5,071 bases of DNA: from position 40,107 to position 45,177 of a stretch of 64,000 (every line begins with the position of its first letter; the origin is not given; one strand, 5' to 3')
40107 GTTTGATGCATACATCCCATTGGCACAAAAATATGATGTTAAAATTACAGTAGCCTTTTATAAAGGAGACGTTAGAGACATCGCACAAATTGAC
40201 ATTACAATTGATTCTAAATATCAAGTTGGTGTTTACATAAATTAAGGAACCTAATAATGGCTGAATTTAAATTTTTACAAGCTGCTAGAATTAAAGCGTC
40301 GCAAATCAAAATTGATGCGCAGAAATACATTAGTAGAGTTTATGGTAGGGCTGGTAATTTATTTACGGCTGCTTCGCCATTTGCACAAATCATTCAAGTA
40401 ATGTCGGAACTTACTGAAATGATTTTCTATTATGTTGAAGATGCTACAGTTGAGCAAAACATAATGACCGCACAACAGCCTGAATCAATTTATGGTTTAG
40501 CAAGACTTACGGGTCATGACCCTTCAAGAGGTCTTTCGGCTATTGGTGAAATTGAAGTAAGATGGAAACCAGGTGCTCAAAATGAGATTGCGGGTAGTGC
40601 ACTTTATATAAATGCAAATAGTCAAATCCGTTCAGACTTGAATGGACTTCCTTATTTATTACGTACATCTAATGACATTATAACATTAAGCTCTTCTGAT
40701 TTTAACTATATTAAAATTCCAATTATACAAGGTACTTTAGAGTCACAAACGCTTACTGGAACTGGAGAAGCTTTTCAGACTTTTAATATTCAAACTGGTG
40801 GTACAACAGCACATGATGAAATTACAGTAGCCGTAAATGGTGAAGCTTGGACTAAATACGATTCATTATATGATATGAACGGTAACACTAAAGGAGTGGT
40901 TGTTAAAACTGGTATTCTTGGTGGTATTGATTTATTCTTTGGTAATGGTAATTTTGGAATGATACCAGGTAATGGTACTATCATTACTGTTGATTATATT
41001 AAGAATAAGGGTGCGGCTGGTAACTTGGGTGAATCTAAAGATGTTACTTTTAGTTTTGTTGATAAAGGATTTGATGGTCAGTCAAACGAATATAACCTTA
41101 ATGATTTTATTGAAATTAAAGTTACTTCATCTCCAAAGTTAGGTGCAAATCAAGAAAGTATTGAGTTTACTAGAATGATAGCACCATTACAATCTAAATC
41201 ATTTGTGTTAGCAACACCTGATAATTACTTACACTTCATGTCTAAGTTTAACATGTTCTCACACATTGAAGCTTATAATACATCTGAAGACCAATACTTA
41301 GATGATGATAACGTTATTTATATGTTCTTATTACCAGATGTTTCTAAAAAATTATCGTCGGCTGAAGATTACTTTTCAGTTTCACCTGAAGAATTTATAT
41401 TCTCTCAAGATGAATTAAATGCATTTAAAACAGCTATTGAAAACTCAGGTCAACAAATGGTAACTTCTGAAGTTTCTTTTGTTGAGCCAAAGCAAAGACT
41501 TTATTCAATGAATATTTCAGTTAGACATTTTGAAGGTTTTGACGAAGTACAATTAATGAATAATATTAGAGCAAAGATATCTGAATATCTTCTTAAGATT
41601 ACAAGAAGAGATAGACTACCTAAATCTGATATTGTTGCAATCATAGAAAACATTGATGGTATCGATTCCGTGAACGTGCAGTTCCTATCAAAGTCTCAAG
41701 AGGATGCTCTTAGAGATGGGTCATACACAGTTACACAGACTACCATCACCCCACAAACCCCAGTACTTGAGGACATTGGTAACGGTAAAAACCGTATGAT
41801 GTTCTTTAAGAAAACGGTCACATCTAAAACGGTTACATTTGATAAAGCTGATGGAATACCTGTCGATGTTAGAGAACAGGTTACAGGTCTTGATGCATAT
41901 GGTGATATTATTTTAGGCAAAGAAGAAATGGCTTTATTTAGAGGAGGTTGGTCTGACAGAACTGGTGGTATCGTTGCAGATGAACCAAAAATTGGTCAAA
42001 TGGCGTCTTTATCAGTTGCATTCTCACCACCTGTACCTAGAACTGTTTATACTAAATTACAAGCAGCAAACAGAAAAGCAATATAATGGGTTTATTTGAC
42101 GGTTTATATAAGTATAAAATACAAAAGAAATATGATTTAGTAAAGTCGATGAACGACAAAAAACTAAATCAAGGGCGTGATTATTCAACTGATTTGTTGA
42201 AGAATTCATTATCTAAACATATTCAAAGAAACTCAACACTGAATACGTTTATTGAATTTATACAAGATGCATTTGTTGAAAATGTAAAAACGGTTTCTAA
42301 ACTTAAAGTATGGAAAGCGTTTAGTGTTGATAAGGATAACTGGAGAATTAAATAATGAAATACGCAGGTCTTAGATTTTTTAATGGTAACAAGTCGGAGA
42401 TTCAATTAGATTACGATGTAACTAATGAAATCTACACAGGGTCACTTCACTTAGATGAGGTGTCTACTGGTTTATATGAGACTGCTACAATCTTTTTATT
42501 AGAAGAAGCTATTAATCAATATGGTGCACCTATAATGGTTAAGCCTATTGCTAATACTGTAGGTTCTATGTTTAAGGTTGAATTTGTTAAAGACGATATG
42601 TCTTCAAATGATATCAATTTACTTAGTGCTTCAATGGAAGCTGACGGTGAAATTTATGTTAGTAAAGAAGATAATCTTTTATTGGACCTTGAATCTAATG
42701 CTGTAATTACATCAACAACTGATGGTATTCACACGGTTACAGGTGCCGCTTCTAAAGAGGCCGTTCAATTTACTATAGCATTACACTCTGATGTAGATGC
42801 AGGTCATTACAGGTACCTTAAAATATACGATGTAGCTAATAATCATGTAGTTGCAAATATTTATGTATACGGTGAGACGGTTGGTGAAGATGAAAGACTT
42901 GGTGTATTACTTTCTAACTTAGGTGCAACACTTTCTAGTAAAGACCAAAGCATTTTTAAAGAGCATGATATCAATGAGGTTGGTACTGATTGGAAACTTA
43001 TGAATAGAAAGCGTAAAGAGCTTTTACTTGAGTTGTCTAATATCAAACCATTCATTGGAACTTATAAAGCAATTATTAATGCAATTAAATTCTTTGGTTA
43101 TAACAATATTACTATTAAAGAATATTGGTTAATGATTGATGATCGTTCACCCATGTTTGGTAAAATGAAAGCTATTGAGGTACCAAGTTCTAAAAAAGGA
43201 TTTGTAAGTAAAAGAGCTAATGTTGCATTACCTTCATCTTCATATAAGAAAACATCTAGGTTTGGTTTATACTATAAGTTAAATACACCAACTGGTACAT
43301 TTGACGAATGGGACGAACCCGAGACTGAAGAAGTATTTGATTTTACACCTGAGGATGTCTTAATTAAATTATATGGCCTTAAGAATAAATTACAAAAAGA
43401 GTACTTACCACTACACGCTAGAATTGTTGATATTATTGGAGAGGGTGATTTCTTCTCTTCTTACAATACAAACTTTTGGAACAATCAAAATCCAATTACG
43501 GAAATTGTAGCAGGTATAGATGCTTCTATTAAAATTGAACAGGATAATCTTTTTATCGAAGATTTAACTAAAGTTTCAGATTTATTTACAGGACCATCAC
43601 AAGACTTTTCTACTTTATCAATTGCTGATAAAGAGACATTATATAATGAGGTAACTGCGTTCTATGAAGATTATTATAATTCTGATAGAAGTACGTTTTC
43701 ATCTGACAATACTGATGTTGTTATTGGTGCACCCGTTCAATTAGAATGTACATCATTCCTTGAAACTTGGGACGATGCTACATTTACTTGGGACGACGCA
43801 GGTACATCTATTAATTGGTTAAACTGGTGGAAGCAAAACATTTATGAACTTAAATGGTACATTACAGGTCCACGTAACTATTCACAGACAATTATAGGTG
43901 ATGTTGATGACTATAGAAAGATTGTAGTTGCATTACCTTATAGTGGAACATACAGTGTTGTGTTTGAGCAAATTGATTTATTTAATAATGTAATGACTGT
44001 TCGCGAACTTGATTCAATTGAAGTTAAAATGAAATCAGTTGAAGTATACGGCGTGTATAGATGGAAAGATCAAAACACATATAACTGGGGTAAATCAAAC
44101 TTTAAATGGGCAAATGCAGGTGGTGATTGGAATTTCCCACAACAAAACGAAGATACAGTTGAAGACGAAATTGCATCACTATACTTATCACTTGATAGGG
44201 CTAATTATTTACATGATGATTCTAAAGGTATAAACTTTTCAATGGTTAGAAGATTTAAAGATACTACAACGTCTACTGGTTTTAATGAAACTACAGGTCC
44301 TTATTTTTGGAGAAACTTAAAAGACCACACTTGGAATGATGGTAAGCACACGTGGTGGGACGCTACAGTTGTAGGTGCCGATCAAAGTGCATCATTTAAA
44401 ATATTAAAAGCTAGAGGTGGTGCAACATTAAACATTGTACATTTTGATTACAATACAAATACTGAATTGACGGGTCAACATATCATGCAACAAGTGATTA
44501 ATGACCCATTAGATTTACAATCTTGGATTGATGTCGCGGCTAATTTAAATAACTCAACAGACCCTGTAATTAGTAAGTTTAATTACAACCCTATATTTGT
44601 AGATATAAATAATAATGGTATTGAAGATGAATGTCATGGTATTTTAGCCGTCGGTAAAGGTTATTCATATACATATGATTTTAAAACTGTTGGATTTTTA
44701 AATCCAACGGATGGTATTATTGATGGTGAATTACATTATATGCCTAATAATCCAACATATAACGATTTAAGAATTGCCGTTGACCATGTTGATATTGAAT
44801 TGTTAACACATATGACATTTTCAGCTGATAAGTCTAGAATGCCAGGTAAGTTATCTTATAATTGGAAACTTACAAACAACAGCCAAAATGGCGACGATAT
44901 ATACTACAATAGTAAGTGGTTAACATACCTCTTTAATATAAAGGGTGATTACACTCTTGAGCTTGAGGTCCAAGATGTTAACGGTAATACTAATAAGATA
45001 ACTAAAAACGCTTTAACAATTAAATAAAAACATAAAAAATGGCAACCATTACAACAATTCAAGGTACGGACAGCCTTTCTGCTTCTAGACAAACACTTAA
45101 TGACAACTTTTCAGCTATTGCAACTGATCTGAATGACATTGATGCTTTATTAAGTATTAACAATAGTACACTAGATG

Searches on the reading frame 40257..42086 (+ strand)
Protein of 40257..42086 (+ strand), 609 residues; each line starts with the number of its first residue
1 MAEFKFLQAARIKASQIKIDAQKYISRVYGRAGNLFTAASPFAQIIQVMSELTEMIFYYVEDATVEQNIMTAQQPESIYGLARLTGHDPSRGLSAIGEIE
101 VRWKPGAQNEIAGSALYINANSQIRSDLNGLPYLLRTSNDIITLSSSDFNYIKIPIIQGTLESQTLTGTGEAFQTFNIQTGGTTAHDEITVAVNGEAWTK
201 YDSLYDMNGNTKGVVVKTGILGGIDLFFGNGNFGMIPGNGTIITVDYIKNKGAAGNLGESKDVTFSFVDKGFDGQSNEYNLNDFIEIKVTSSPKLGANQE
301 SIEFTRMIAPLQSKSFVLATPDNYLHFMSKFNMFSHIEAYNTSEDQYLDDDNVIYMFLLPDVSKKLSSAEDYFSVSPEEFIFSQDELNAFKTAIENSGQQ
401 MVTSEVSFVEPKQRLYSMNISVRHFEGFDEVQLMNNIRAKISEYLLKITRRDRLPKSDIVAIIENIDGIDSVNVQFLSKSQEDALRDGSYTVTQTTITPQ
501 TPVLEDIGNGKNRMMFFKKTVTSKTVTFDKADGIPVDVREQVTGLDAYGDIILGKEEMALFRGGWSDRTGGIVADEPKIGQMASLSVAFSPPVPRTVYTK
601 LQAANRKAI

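Call 13: search_protein_families(library=phrogs, proteins=[window:40257-42086:+], max_evalue=0.001)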
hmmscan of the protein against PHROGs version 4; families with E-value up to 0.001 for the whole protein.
window:40257-42086:+ (609 aa): 3 families
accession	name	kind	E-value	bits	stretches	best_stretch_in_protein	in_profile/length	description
phrog_219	-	tail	4.7e-30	105.7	1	40-554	36-518/598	baseplate wedge subunit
phrog_6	-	tail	9.5e-12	45.3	1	24-507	82-411/548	baseplate wedge subunit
phrog_1369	-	tail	2.7e-10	40.6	1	40-309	25-281/489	baseplate protein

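Call 21: search_dna_similar(query=window:40257-42086:+, collection=phages, mode=protein, max_rows=25)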
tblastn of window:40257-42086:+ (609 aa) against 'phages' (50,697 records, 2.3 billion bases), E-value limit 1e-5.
Records with a match: 31; places in all: 31; records where one place covers at least 80% of the query: 11.
Best place of each record, by identity: <60% 31.
By first word of the organism name: Prevotella 15; uncultured 6; Tenacibaculum 5; Sphingomonas 2; Chryseobacterium 2; Flavobacterium 1.
By host as written in the record: Prevotella sp. 15; - 6; Tenacibaculum maritimum 3; Tenacibaculum sp. 2; Sphingomonas paucimobilis, Felix d'Herelle Reference Center for Phages host ... 2; Chryseobacterium indologenes MA9 2; Flavobacterium sp. B330 1.
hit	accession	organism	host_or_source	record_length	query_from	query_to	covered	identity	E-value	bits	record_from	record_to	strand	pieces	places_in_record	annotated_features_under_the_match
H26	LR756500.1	uncultured phage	metagenomic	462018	4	609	100%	42.0%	2e-155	500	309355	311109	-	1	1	record has no annotation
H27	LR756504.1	uncultured phage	metagenomic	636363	7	598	97%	29.9%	3e-66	241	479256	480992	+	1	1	record has no annotation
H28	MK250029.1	Prevotella phage Lak-C1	Prevotella sp.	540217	3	476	76%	37.9%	2e-54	311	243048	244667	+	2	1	record has no annotation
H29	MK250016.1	Prevotella phage Lak-A1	Prevotella sp.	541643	3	476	76%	37.9%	2e-54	311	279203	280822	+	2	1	record has no annotation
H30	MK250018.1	Prevotella phage Lak-A1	Prevotella sp.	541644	3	476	76%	37.9%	2e-54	311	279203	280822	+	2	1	record has no annotation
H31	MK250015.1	Prevotella phage Lak-A1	Prevotella sp.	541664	3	476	76%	37.9%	2e-54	311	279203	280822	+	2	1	record has no annotation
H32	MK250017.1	Prevotella phage Lak-A1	Prevotella sp.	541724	3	476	76%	37.9%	2e-54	311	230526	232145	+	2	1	record has no annotation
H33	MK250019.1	Prevotella phage Lak-A2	Prevotella sp.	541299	3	476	76%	37.9%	3e-54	311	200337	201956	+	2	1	record has no annotation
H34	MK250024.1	Prevotella phage Lak-B5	Prevotella sp.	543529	3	476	76%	37.9%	2e-53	309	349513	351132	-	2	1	record has no annotation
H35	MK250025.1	Prevotella phage Lak-B6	Prevotella sp.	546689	3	476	76%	37.9%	2e-53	309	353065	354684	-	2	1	record has no annotation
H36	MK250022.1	Prevotella phage Lak-B3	Prevotella sp.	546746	3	476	76%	37.9%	2e-53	309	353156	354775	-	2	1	record has no annotation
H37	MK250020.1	Prevotella phage Lak-B1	Prevotella sp.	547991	3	476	76%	37.9%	2e-53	309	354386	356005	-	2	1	record has no annotation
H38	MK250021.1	Prevotella phage Lak-B2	Prevotella sp.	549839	3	476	76%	37.9%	2e-53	309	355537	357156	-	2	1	record has no annotation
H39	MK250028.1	Prevotella phage Lak-B9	Prevotella sp.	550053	3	476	76%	37.9%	2e-53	309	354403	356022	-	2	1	record has no annotation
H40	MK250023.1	Prevotella phage Lak-B4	Prevotella sp.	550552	3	476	76%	37.9%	2e-53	309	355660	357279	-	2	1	record has no annotation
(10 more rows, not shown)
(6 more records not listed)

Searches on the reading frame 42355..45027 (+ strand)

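Call 13: search_protein_families(library=phrogs, proteins=[window:42355-45027:+], max_evalue=0.001)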
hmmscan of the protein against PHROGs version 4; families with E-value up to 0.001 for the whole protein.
window:42355-45027:+ (890 aa): 1 family
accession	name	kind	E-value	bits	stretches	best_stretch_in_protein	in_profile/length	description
phrog_28177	-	unknown function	1.5e-32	113.7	1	158-385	121-337/1016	-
